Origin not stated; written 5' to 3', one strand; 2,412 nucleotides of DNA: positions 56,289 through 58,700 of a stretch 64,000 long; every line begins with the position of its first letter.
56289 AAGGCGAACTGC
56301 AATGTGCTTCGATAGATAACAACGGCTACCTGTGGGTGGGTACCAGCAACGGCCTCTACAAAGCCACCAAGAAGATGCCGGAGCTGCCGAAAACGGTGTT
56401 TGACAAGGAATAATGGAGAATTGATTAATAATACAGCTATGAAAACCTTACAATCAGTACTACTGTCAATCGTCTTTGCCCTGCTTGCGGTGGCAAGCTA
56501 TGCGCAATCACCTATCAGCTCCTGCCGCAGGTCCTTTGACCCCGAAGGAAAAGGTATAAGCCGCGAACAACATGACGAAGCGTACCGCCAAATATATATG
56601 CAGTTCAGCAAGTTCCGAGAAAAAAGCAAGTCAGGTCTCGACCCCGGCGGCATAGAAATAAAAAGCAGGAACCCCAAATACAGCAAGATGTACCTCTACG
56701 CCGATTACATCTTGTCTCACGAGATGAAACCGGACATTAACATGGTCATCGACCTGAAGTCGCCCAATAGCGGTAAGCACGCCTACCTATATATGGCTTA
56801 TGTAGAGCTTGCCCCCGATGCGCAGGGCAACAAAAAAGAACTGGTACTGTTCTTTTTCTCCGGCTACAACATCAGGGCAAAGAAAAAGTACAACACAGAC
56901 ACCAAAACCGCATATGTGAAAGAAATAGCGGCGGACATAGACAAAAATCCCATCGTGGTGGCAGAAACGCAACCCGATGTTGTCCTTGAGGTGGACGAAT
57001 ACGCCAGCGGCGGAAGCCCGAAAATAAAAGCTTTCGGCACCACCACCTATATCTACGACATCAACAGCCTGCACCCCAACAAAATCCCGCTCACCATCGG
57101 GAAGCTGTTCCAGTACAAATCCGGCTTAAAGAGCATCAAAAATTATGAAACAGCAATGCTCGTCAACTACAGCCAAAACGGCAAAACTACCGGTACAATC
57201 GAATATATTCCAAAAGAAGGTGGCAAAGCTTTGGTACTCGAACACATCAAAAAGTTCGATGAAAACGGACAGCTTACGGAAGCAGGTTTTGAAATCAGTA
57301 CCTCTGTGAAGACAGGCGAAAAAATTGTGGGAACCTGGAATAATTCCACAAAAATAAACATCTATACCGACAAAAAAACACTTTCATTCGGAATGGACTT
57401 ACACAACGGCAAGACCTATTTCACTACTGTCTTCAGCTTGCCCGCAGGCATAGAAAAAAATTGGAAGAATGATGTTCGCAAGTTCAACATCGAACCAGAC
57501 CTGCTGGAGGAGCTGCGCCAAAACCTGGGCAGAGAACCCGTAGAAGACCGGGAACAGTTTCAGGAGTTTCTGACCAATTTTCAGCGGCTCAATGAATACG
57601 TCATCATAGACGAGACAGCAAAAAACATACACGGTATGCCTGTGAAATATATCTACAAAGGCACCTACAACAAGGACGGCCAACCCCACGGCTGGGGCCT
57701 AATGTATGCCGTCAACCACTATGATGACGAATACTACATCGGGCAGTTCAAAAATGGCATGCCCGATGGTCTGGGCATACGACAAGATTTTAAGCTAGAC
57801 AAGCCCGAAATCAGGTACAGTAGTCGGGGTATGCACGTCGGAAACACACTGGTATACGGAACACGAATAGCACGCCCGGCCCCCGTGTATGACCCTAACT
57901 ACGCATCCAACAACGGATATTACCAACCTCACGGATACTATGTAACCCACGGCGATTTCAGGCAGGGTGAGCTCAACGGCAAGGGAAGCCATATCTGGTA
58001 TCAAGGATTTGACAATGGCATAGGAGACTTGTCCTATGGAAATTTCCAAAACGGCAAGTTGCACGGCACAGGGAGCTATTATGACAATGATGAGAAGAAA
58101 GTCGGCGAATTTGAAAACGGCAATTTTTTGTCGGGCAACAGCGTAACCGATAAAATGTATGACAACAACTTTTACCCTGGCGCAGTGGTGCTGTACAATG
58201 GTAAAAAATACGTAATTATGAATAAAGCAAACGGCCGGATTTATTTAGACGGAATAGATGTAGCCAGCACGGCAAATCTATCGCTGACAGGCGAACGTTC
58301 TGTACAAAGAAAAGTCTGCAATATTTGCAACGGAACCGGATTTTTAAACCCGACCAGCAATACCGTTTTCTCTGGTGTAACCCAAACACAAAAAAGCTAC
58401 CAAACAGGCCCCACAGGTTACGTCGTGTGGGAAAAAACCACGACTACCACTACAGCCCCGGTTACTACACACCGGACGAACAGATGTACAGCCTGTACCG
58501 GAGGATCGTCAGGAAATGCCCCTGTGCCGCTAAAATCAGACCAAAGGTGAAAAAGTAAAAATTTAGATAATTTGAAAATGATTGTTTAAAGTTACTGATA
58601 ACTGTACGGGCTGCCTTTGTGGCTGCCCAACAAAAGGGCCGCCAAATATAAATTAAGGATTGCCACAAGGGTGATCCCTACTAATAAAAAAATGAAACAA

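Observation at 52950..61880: Nine-kb co-directional cluster of eight uncharacterised exported or membrane proteins, possibly an orphan immunity/envelope-defence island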

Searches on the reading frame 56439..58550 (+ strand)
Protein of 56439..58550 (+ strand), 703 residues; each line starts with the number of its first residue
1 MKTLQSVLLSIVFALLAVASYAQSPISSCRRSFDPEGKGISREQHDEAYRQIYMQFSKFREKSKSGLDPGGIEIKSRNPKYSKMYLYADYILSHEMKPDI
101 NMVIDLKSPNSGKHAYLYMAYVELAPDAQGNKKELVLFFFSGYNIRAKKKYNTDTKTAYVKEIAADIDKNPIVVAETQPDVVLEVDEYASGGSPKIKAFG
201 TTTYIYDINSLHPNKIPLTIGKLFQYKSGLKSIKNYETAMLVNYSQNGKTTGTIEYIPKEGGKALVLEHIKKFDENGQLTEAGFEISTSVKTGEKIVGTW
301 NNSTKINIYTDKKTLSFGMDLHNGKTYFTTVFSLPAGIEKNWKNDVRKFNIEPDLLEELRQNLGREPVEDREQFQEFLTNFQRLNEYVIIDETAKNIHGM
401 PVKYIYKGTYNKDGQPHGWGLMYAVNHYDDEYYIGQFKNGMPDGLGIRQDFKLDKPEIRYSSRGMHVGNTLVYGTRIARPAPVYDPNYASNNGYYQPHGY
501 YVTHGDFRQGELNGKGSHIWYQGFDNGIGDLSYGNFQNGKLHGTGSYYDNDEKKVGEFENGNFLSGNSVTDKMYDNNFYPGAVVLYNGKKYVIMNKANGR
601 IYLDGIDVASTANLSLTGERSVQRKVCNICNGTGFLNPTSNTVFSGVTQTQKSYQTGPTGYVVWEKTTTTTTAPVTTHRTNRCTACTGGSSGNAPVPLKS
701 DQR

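Call 3: search_protein_families(library=pfam, proteins=[window:56439-58550:+], max_evalue=1)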
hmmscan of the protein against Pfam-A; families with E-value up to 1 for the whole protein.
window:56439-58550:+ (703 aa): 1 family
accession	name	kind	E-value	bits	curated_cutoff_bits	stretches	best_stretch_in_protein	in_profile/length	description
PF02493.26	MORN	-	6.2e-05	23.1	22.5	2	433-448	1-16/23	MORN repeat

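Call 4: search_protein_families(library=ncbifam, proteins=[window:56439-58550:+], max_evalue=1)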
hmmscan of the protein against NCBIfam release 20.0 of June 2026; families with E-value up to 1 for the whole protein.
window:56439-58550:+ (703 aa): 1 family
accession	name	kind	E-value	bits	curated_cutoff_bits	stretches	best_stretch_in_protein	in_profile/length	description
TIGR01655.1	yxeA_fam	subfamily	0.26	11.9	29.65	0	108-163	44-98/114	YxeA family protein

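Call 7: find_homologous_proteins(query=window:56439-58550:+, max_evalue=0.001)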
Query window:56439-58550:+ (703 aa): 18 proteins with E <= 0.001 among 8000 candidates.
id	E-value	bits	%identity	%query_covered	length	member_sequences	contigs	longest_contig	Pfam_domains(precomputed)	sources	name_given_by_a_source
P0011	0.0e+0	1607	98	100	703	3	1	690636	-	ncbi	-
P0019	0.0e+0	1116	70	100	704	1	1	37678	-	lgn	-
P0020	0.0e+0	1101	69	100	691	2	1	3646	-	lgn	-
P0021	0.0e+0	1092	69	100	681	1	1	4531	-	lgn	-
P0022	0.0e+0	1089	69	100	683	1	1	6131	-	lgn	-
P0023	0.0e+0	1088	68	100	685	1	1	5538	-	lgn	-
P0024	7.0e-287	972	63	99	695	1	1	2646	-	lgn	-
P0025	1.7e-283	961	62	100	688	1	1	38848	-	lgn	-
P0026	5.7e-268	909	60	99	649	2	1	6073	PF02493.27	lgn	-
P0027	4.1e-229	781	54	100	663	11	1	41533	-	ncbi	-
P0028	1.3e-226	773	53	100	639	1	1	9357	-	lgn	-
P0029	2.3e-224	765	53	100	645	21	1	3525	-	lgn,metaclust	metaclust:status=active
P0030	9.4e-224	763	53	100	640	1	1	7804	-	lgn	-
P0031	1.6e-210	719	51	99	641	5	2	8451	-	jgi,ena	-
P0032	3.5e-210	718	55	90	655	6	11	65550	-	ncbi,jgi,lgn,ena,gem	-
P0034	1.9e-124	435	39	95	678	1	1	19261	-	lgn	-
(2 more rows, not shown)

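Call 8: search_protein_families(library=padloc, proteins=[window:56439-58550:+], max_evalue=0.1)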
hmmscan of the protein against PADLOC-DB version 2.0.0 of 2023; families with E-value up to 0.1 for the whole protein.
window:56439-58550:+ (703 aa): 0 families

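Call 9: find_encoding_contigs(protein=P0032, flank=10000, max_places=3)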
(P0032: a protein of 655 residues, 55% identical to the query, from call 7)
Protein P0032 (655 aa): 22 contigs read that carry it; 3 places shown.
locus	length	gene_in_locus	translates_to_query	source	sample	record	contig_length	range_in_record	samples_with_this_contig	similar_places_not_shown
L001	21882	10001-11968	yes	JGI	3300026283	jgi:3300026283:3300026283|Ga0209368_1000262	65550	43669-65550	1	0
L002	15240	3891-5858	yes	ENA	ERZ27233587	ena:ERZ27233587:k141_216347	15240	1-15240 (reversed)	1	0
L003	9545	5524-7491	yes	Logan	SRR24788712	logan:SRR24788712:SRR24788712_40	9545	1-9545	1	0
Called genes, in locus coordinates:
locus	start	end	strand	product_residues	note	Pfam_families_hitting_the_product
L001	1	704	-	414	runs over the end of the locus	PF00155:Aminotran_1_2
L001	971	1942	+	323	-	PF02615:Ldh_2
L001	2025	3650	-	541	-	PF20559:DUF6770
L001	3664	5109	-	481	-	PF01435:Peptidase_M48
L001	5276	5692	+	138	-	PF00334:NDK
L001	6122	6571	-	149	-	PF00589:Phage_integrase, PF22823:MrpR_C_cat (weak)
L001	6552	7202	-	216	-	PF13495:Phage_int_SAM_4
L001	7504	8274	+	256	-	PF04439:Adenyl_transf, PF18765:Polbeta, PF21418:LinB-like_C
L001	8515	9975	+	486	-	PF14903:WG_beta_rep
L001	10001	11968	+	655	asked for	-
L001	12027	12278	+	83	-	-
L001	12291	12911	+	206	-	-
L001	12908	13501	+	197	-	PF20108:DUF6498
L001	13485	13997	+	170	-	PF06979:TMEM70 (weak)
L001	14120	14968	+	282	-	PF20240:DUF6597, PF12833:HTH_18, PF00165:HTH_AraC (faint)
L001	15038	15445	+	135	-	PF08570:DUF1761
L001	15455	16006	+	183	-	PF14117:DUF4287, PF18899:DUF5655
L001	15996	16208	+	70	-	-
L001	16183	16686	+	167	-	-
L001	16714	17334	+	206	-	-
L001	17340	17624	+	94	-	-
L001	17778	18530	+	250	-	PF14081:DUF4262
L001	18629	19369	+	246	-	-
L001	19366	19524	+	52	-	-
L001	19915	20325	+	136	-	-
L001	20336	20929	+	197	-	PF00440:TetR_N, PF08359:TetR_C_4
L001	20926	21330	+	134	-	-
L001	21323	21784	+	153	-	-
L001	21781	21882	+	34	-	?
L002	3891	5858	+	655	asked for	-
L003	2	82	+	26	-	?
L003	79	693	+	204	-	PF07920:DUF1684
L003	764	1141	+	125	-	-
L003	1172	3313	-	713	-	PF00488:MutS_V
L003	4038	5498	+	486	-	PF14903:WG_beta_rep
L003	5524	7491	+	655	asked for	-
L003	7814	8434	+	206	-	-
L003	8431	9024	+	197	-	PF20108:DUF6498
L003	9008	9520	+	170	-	PF06979:TMEM70 (weak)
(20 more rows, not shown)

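Call 10: find_encoding_contigs(protein=P0027, flank=10000, max_places=2)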
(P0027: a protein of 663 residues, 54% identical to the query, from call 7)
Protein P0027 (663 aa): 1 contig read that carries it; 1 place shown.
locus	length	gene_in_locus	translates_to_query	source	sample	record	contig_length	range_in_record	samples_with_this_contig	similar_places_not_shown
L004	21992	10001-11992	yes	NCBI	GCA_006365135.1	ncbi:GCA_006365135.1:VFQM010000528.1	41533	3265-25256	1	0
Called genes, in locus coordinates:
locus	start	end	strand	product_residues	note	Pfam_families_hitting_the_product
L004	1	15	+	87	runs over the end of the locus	-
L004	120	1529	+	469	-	PF08238:Sel1 (faint), PF14903:WG_beta_rep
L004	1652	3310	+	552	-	-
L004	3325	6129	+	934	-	PF01839:FG-GAP (faint), PF12256:TcdB_toxin_midN (faint), PF13517:FG-GAP_3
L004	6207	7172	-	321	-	-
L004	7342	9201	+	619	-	PF07719:TPR_2 (faint), PF13181:TPR_8 (faint), PF13374:TPR_10 (faint), PF13424:TPR_12, PF00515:TPR_1 (weak), PF13424:TPR_12 (weak), PF06580:His_kinase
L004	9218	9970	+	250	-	PF00072:Response_reg, PF04397:LytTR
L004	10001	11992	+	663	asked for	-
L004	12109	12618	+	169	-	PF04542:Sigma70_r2, PF08281:Sigma70_r4_2, PF04545:Sigma70_r4 (faint)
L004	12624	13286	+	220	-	-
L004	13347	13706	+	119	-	PF06993:DUF1304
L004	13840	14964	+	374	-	PF11376:DUF3179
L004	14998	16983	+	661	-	PF25174:Beta-prop_THOC3 (faint), PF00930:DPPIV_N (faint), PF07676:PD40 (faint), PF26550:Tricorn_2nd (weak), PF08662:eIF2A (faint), PF26549:Tricorn_N, PF20434:BD-FAE, PF00326:Peptidase_S9, +3 more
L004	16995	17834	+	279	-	PF07007:LprI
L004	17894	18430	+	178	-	PF11188:DUF2975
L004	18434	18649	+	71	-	PF13443:HTH_26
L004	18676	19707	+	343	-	-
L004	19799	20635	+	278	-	PF00561:Abhydrolase_1, PF12697:Abhydrolase_6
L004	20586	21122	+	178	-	PF04542:Sigma70_r2, PF08281:Sigma70_r4_2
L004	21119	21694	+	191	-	-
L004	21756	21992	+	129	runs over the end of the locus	-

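Call 11: find_encoding_contigs(protein=P0034, flank=10000, max_places=2)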
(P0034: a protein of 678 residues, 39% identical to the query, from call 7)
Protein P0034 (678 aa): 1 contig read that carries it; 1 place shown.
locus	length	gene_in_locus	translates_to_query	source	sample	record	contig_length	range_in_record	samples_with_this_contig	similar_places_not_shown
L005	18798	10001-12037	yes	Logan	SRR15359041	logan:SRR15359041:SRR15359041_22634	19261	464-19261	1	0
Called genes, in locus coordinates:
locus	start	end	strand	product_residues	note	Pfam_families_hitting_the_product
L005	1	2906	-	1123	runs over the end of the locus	?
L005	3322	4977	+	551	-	-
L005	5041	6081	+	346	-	PF01757:Acyl_transf_3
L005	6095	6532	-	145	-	-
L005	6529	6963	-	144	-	PF07332:Phage_holin_3_6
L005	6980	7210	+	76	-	-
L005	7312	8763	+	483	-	PF13173:AAA_14, PF13635:DUF4143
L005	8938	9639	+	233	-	-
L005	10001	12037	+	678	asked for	-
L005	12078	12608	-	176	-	-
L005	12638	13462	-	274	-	PF04085:MreC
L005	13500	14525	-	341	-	PF06723:MreB_Mbl, PF00022:Actin (faint), PF00012:HSP70, PF14450:FtsA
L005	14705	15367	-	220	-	PF13715:CarbopepD_reg_2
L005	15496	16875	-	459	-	PF13191:AAA_16 (faint), PF00004:AAA (weak), PF07724:AAA_2 (weak), PF07728:AAA_5 (faint), PF07724:AAA_2, PF00004:AAA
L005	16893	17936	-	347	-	-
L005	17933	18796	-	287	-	?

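Call 14: find_encoding_contigs(protein=P0019, flank=10000, max_places=2)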
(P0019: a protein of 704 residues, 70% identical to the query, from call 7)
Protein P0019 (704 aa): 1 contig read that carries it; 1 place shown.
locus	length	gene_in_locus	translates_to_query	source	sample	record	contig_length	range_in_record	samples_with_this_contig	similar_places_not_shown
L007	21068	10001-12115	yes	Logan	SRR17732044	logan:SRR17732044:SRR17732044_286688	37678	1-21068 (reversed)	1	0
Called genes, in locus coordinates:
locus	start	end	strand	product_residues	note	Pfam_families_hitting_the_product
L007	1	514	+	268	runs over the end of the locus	PF10677:DUF2490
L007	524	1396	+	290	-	PF02493:MORN (weak)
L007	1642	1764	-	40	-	-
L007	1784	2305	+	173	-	PF17293:Arm-DNA-bind_5 (weak)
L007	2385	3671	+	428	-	PF13304:AAA_21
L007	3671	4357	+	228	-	PF13707:RloB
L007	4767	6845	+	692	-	PF00580:UvrD-helicase (faint), PF13538:UvrD_C_2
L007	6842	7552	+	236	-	PF10053:DUF2290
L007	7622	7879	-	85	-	-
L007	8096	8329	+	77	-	-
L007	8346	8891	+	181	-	PF01872:RibD_C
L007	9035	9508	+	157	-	PF18927:CrtO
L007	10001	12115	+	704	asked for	-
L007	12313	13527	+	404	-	PF13650:Asp_protease_2, PF13975:gag-asp_proteas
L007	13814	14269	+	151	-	PF08818:DUF1801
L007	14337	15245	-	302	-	PF15528:Ntox23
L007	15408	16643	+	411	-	PF06245:DUF1015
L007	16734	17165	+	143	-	-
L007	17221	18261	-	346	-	PF00535:Glycos_transf_2, PF10111:Glyco_tranf_2_2, PF13641:Glyco_tranf_2_3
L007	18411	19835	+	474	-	PF03062:MBOAT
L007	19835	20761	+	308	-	-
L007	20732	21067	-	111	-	?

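Call 15: find_encoding_contigs(protein=P0025, flank=10000, max_places=2)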
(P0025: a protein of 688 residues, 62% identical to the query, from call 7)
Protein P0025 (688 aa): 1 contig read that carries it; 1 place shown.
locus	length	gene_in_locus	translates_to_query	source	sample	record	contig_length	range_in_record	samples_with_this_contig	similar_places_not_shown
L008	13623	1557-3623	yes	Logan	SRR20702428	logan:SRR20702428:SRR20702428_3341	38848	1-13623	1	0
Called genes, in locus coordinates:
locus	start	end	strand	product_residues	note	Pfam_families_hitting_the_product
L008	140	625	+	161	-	-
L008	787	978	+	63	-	-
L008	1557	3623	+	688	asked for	-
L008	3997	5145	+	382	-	PF00691:OmpA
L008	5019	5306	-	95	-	-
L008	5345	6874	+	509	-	PF00583:Acetyltransf_1 (weak), PF00795:CN_hydrolase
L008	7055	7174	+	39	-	-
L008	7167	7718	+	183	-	-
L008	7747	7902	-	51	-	-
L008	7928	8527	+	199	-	PF00135:COesterase (weak), PF20434:BD-FAE, PF07859:Abhydrolase_3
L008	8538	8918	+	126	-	-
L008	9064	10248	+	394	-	-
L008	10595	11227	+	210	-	PF13489:Methyltransf_23, PF05175:MTS (weak), PF13847:Methyltransf_31, PF13649:Methyltransf_25, PF08241:Methyltransf_11, PF08242:Methyltransf_12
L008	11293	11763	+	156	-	-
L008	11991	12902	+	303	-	-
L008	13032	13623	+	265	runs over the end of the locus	-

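Call 32: search_solved_structures(query=A3, max_evalue=1)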
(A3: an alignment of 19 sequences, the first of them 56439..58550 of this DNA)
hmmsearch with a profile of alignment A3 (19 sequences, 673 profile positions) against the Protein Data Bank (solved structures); distinct sequences matched with E-value up to 1: 4.
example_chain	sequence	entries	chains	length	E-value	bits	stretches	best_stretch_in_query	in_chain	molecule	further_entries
6jle_A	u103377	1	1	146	0.0016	20.3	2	390-431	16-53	MORN repeat-containing protein 4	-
7sqc_V0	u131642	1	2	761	0.0064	18.3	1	388-535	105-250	FAP266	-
7jr9_E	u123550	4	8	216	0.013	17.3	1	474-538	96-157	Radial spoke protein 10 | Flagellar radial spoke protein 10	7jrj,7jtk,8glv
8smq_A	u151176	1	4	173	0.075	14.8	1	28-91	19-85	hypothetical protein CD630_25440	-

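Call 34: search_protein_families(library=pfam, proteins=[L039:13495-15141:+, L039:17143-17580:+, L001:12291-12911:+, L001:8515-9975:+], max_evalue=0.1)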
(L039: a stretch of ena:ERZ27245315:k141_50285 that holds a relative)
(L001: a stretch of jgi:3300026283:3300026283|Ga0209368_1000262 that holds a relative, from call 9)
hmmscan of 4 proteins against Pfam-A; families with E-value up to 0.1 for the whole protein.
L039:13495-15141:+ (548 aa): 4 families
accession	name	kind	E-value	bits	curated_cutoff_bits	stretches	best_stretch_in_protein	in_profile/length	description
PF08238.18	Sel1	-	0.00018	22.4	30.7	1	335-361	5-31/36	Sel1 repeat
PF00684.25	DnaJ_CXXCXGXG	-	0.0061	17.2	32.7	0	524-541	38-55/65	DnaJ central domain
PF15777.11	Anti-TRAP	-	0.0064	16.9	32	0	526-543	9-26/59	Tryptophan RNA-binding attenuator protein inhibitory protein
PF14903.11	WG_beta_rep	-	0.052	14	25.6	0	44-69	9-33/35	WG containing repeat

L039:17143-17580:+ (145 aa): 1 family
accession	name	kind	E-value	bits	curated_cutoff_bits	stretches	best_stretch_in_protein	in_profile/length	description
PF06979.18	TMEM70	-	0.0043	17.5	22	1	5-104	7-112/157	TMEM70/TMEM186/TMEM223 protein family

L001:12291-12911:+ (206 aa): 1 family
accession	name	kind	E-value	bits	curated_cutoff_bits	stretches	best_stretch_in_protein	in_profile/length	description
PF06055.17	ExoD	-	0.019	14.8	23.8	1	124-183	27-86/180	Exopolysaccharide synthesis, ExoD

L001:8515-9975:+ (486 aa): 1 family
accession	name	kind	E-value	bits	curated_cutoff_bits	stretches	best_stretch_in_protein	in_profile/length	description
PF14903.11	WG_beta_rep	-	1.4e-62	207.7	25.6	6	406-441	1-35/35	WG containing repeat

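Call 41: predict_structure(alignment_id=A3)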
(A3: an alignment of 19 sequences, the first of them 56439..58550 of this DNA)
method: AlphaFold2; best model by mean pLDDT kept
length: 703 residues; sequences in the alignment: 19
mean_pLDDT: 77.0   pTM: 0.70
mean pLDDT of the five models: 77.0, 76.9, 73.2, 71.9, 67.9
residues with pLDDT >= 90: 208; 70-90: 311; 50-70: 74; < 50: 110
segments of 3 or more residues with pLDDT < 50: 1-23, 60-69, 99-111, 299-305, 481-497, 639-650, 655-665, 667-680
pLDDT, mean of each block of 10 residues (from residue 1): 37 30 63 78 69 59 41 82 87 70 44 80 89 91 84 77 88 91 74 77 90 89 90 84 91 91 87 92 80 54 49 81 90 83 83 90 88 93 87 82 90 88 87 92 91 83 90 86 38 43 92 93 67 95 93 92 88 82 89 88 88 85 78 62 40 48 44 40 66 83 81
secondary structure, 60 per line:
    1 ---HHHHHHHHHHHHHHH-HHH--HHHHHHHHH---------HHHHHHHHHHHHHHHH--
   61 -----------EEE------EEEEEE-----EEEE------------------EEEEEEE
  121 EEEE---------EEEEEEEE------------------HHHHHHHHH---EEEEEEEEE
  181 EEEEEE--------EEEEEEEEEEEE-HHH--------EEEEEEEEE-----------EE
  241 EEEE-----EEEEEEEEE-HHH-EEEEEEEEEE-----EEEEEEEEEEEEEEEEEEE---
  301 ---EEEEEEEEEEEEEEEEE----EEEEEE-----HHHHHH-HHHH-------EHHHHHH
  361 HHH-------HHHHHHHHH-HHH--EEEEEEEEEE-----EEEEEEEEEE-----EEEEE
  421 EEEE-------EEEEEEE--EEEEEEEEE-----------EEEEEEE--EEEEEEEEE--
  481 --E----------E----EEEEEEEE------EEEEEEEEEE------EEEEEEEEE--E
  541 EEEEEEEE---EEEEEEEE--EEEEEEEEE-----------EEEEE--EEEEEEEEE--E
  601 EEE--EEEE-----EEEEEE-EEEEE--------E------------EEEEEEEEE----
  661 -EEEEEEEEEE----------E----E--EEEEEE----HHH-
elements in order (helices of 4 or more, strands of 3 or more residues): H4-18 H25-33 H43-58 E72-74 E81-86 E92-95 E114-124 E134-141 H160-168 E172-186 E195-206 E219-227 E239-244 E250-258 E264-273 E279-297 E304-320 E325-330 H336-341 H343-346 H355-363 H371-379 E386-395 E401-410 E416-424 E432-438 E441-449 E461-467 E470-478 E499-506 E513-522 E529-537 E540-548 E552-559 E562-570 E582-586 E589-597 E600-603 E606-609 E615-620 E622-626 E648-656 E662-671 E690-695
